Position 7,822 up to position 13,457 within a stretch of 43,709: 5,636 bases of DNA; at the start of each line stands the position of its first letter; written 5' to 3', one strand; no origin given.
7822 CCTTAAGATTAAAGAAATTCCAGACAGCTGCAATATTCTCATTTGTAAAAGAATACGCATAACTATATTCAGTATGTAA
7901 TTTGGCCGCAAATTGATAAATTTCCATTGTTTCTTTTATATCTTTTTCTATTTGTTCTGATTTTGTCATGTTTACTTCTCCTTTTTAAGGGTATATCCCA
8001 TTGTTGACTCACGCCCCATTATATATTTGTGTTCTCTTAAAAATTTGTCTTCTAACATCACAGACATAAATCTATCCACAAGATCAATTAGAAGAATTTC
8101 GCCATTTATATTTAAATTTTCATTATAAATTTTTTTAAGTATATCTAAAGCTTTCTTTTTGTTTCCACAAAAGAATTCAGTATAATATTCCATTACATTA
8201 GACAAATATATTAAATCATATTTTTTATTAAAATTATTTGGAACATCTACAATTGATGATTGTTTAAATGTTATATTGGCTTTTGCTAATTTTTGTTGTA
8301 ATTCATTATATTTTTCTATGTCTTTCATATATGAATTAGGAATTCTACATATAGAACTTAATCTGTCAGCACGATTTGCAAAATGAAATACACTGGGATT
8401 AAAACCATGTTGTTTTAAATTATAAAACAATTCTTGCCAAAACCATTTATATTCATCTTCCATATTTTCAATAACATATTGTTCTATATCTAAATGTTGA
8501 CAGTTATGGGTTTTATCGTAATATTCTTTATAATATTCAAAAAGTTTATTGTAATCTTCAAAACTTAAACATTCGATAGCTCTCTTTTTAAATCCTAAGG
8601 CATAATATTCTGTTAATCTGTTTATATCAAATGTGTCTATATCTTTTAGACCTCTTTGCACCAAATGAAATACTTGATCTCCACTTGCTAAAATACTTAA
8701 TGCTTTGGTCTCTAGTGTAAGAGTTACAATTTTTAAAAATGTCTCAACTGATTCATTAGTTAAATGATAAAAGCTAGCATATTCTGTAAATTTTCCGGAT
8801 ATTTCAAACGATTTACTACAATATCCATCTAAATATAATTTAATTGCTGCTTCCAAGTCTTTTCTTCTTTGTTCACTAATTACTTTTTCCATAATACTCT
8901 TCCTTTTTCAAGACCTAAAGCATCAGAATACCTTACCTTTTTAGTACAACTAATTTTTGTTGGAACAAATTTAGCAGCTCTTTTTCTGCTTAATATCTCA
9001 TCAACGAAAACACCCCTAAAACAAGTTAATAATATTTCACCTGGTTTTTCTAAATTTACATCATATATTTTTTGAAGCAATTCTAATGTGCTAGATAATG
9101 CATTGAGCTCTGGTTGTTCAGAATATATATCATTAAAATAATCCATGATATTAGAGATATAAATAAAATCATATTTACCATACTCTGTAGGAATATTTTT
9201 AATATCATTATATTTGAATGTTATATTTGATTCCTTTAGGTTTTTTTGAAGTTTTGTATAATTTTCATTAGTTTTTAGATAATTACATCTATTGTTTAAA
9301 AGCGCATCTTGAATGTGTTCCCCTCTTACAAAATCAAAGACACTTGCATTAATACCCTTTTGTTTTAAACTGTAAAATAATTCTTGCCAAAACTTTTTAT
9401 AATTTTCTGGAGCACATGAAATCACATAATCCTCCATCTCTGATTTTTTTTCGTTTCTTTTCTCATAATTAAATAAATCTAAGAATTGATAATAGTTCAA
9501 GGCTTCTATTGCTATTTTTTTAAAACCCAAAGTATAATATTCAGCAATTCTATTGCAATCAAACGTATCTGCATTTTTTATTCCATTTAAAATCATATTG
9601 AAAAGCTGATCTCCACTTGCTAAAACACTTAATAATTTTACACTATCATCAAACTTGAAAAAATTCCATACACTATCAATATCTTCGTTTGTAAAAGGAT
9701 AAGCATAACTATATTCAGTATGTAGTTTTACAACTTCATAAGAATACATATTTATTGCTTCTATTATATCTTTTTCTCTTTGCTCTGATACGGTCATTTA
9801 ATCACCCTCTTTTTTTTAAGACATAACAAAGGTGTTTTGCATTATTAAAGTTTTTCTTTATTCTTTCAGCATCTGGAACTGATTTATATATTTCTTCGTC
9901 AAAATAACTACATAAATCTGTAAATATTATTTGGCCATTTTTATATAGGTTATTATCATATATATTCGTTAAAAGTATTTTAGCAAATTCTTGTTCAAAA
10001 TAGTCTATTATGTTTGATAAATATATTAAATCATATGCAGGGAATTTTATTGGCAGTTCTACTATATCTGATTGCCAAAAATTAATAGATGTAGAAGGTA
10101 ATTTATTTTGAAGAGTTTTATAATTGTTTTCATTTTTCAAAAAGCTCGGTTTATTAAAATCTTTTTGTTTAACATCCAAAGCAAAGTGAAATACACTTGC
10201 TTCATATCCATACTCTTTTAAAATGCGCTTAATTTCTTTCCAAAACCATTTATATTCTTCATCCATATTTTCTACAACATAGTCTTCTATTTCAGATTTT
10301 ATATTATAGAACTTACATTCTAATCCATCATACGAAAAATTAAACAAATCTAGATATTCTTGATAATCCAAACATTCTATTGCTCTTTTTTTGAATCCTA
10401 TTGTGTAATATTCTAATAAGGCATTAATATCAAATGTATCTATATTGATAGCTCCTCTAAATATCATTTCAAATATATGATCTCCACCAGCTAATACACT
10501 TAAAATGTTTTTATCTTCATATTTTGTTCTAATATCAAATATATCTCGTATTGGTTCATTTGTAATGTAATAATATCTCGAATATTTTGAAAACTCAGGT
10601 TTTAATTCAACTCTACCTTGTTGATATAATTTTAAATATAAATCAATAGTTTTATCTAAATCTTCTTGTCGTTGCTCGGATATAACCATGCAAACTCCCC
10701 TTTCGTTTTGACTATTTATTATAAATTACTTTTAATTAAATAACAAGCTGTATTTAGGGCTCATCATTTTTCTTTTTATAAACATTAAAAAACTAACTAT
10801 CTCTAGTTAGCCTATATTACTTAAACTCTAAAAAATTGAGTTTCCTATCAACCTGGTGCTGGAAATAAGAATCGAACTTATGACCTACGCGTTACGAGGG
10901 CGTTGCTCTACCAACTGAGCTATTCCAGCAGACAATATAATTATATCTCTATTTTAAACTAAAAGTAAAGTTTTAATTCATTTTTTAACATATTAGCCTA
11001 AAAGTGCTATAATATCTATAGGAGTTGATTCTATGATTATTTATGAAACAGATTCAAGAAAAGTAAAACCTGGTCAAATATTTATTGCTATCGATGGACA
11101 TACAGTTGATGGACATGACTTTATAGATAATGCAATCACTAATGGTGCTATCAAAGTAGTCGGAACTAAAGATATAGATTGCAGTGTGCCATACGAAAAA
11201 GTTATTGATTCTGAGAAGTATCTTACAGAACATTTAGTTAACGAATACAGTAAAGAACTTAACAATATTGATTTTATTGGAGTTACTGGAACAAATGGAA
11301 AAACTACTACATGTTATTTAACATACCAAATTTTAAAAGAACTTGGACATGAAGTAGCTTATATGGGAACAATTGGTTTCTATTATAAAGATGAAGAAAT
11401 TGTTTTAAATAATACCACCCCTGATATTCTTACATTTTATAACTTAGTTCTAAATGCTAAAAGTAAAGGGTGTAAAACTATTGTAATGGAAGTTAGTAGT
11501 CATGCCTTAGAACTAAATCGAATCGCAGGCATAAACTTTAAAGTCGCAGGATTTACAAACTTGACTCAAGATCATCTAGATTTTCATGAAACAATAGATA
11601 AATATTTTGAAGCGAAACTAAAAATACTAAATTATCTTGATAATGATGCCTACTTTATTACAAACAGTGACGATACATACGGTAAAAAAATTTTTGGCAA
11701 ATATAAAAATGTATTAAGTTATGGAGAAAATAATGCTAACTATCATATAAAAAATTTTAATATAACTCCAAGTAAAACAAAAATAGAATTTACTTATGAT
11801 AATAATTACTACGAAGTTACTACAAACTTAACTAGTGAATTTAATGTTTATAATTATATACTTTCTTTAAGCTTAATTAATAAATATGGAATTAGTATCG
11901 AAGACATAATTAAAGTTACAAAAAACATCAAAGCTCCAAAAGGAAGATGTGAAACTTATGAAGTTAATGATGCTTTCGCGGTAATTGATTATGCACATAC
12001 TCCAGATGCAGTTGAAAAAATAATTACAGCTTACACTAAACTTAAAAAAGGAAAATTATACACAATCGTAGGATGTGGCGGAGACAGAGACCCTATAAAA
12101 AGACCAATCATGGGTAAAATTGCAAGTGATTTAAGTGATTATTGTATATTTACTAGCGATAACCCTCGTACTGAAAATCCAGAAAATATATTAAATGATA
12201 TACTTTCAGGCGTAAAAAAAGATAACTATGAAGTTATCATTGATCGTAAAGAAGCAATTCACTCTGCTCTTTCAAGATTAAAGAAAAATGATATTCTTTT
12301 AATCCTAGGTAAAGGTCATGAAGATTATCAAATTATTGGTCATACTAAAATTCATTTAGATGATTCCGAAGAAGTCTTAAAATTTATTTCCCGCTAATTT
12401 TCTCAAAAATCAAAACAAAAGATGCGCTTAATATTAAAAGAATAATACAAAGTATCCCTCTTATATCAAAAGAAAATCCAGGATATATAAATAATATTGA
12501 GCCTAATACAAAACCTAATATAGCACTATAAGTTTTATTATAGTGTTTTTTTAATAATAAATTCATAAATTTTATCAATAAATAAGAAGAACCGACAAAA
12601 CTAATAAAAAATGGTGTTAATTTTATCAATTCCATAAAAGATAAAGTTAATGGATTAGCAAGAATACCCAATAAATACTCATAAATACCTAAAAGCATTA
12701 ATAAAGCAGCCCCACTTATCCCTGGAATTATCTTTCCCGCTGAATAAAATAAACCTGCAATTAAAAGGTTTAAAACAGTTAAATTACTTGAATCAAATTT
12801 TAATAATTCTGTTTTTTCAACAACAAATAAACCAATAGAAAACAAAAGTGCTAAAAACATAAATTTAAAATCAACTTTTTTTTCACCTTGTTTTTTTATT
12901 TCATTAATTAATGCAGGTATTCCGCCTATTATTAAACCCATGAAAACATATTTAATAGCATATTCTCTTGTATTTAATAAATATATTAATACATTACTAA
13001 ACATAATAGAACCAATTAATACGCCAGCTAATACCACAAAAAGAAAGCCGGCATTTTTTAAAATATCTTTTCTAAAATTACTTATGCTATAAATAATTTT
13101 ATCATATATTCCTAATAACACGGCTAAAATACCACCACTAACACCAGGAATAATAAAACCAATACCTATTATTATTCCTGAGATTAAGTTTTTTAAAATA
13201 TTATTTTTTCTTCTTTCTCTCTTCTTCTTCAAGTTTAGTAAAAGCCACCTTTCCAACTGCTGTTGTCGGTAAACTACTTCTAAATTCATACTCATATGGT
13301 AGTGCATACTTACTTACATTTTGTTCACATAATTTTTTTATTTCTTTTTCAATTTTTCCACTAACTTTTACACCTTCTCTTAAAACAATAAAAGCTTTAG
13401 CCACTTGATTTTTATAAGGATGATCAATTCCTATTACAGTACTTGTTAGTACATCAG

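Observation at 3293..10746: Single operon of eight divergent tandem paralogs of a compact DUF3419/BtaA-like putative SAM-binding protein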

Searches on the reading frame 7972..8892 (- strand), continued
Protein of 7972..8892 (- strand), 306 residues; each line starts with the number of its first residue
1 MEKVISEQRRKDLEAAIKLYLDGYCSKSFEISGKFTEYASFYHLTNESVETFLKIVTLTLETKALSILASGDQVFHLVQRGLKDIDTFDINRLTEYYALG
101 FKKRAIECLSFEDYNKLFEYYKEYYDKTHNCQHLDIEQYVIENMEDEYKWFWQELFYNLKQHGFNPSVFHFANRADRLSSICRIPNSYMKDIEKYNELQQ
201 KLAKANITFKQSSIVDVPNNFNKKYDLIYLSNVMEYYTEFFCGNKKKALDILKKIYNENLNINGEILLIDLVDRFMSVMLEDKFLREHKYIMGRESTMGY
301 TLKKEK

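Call 53: search_protein_families(library=pfam, proteins=[L029:2708-4771:-, L029:4972-6561:+, L029:6571-6906:-, L029:7001-7873:+, L029:8074-9900:+], max_evalue=0.01)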
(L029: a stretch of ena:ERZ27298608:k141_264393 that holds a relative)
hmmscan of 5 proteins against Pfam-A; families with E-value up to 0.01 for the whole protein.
L029:2708-4771:- (687 aa): 0 families

L029:4972-6561:+ (529 aa): 2 families
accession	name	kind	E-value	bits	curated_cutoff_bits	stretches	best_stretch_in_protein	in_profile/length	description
PF13091.12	PLDc_2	-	7.7e-35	120.1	27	2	331-471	6-128/132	PLD-like domain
PF00614.28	PLDc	-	2.7e-08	33.9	21.9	1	423-447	4-28/28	Phospholipase D Active site motif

L029:6571-6906:- (111 aa): 2 families
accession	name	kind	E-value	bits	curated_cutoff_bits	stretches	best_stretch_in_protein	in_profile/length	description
PF02411.20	MerT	-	0.0015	19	32.9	1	8-99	13-106/116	MerT mercuric transport protein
PF03203.19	MerC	-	0.0044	18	27.6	0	7-63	2-58/108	MerC mercury resistance protein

L029:7001-7873:+ (290 aa): 1 family
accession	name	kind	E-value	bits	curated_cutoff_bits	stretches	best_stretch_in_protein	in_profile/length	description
PF11899.13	DUF3419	-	1.5e-12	47.8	28.2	1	15-109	6-99/385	Protein of unknown function (DUF3419)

L029:8074-9900:+ (608 aa): 0 families

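Call 66: search_dna_similar(query=window:7972-8892:-, collection=phages, mode=protein, max_evalue=0.001, max_rows=10)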
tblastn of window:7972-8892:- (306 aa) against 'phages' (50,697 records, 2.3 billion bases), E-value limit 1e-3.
No match.

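Call 67: search_dna_similar(query=window:7972-8892:-, collection=plasmids, mode=protein, max_evalue=0.001, max_rows=10)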
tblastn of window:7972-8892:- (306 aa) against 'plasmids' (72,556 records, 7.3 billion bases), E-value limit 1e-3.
No match.

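Call 68: find_related_loci(query=A2, collection=viral_contigs, flank=5000)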
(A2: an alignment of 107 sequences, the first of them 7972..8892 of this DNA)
Query A2 (306 aa) in viral_contigs; peptide patterns used: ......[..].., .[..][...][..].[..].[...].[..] (x = any residue, [..] = any of these).
93 stretches matched a pattern, but none encodes a relative of the query by tblastn (E <= 1e-3).

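Call 71: find_encoding_contigs(protein=P0285, flank=8000, max_places=2)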
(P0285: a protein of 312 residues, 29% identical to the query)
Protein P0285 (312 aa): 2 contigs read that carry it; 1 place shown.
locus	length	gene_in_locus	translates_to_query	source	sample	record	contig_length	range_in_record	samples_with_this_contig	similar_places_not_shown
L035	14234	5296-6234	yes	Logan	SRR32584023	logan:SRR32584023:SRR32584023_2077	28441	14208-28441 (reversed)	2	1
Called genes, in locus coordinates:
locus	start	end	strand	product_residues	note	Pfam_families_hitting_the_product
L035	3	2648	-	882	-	?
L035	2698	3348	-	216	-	-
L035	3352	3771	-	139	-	-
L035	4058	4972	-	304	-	-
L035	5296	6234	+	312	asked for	PF11899:DUF3419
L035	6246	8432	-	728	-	PF01138:RNase_PH, PF03725:RNase_PH_C, PF03726:PNPase, PF01138:RNase_PH, PF03725:RNase_PH_C (weak), PF00575:S1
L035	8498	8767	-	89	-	PF00312:Ribosomal_S15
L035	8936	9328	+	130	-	-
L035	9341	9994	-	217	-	PF05175:MTS, PF12847:Methyltransf_18, PF04816:TrmK, PF13649:Methyltransf_25 (weak)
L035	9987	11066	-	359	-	PF03979:Sigma70_r1_1, PF00140:Sigma70_r1_2, PF04542:Sigma70_r2, PF04539:Sigma70_r3, PF04545:Sigma70_r4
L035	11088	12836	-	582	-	PF01807:Zn_ribbon_DnaG, PF08275:DNAG_N, PF01751:Toprim, PF13155:Toprim_2, PF13362:Toprim_3, PF13662:Toprim_4, PF10410:DnaB_bind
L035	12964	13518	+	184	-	PF20122:DUF6512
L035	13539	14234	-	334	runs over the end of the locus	PF09992:NAGPA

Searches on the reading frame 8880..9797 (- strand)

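Call 3: search_protein_families(library=pfam, proteins=[window:8880-9797:-], max_evalue=1)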
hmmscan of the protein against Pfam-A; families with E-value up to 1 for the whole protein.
window:8880-9797:- (305 aa): 4 families
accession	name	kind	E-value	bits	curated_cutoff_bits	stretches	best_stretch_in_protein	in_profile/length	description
PF11899.13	DUF3419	-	6.8e-13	49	28.2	2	30-139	9-117/385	Protein of unknown function (DUF3419)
PF13649.12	Methyltransf_25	-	0.012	16.7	27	1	182-223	36-79/97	Methyltransferase domain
PF19615.4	DUF6120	-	0.027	15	27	1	198-278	4-75/92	Family of unknown function (DUF6120)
PF13847.12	Methyltransf_31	-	0.11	12.7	27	1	184-246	48-99/145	Methyltransferase domain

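Call 4: search_protein_families(library=ncbifam, proteins=[window:8880-9797:-], max_evalue=1)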
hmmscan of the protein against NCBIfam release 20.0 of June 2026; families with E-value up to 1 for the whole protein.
window:8880-9797:- (305 aa): 4 families
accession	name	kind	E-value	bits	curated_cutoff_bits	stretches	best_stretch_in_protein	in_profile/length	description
TIGR04345.1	ovoA_Cterm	equivalog_domain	0.0009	18.8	170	1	182-220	108-146/242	putative 4-mercaptohistidine N1-methyltransferase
TIGR01745.1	asd_gamma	equivalog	0.03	13.3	402.9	1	210-291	25-103/366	aspartate-semialdehyde dehydrogenase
NF003444.0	PRK04984.1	equivalog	0.1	12.1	189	1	37-138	132-228/239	fatty acid metabolism transcriptional regulator FadR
TIGR02812.1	fadR_gamma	equivalog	0.21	11.3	249.2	1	17-128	110-218/235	fatty acid metabolism transcriptional regulator FadR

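Call 11: search_protein_families(library=padloc, proteins=[window:8880-9797:-], max_evalue=0.1)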
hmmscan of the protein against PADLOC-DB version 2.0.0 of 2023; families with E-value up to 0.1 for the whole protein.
window:8880-9797:- (305 aa): 1 family
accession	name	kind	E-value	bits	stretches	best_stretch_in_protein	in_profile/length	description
PDLC01339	Csm3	-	0.065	12.3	0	119-245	50-152/163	"CAS-III-A,CAS-III-D; effector_G7"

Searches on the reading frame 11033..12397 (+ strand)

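Call 8: search_protein_families(library=pfam, proteins=[window:11033-12397:+], max_evalue=0.001)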
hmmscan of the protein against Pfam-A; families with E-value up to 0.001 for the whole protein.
window:11033-12397:+ (454 aa): 3 families
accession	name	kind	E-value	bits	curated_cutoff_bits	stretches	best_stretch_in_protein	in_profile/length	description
PF08245.18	Mur_ligase_M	-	2.7e-48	165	24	1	84-280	1-198/200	Mur ligase middle domain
PF02875.26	Mur_ligase_C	-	5.4e-29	102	28.4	1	304-428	1-127/127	Mur ligase, glutamate ligase domain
PF01225.30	Mur_ligase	-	9.6e-10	39.2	21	1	5-51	6-57/95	Mur ligase family, catalytic domain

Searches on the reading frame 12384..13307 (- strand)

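Call 8: search_protein_families(library=pfam, proteins=[window:12384-13307:-], max_evalue=0.001)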
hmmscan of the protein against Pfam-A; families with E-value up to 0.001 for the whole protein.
window:12384-13307:- (307 aa): 1 family
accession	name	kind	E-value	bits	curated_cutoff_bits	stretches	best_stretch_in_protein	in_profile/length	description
PF04018.18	VCA0040-like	-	3.5e-32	112.3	26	1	47-277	1-231/246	Undecaprenyl phosphate translocase-like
